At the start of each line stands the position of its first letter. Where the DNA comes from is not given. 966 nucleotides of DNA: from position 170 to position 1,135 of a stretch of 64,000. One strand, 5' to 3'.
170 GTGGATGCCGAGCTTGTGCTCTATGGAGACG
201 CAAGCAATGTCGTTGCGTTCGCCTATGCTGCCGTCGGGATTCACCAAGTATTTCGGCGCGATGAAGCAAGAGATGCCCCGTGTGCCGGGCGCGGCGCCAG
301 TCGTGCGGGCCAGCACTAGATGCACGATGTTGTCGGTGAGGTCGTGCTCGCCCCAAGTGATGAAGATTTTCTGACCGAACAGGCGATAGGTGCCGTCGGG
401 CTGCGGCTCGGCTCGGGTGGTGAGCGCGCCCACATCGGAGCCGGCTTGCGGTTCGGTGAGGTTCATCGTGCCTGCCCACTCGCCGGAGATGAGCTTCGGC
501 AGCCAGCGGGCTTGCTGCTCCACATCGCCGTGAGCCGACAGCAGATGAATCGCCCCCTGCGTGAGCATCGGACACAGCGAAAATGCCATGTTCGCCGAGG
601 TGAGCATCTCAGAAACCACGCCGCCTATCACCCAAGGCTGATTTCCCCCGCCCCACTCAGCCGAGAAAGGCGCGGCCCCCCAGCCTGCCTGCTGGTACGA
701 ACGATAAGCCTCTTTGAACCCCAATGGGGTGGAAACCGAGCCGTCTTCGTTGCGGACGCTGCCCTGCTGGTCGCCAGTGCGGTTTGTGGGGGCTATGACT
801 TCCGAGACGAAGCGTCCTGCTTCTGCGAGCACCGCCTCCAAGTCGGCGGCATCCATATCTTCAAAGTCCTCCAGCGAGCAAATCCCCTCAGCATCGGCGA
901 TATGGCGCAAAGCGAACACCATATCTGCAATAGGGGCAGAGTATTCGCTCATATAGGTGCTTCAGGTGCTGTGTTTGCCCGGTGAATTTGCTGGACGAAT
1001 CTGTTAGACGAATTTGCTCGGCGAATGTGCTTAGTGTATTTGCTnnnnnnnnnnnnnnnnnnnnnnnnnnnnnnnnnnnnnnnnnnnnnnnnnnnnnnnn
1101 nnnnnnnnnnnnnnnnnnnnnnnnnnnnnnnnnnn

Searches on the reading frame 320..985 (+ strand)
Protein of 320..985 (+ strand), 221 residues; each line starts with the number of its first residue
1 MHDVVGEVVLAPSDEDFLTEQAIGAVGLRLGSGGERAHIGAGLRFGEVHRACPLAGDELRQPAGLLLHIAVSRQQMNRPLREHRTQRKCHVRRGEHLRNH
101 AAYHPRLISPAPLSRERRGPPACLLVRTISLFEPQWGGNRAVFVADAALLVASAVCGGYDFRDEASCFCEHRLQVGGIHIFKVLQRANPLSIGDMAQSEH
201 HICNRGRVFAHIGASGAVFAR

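Call 23: search_protein_families(library=pfam, proteins=[window:320-985:+])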
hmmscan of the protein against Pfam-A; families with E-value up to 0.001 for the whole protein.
window:320-985:+ (221 aa): 0 families

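Call 31: find_encoding_contigs(protein=window:320-985:+, flank=10000, max_places=10)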
Protein window:320-985:+ (221 aa): no gene with exactly this product is on record in the collection.
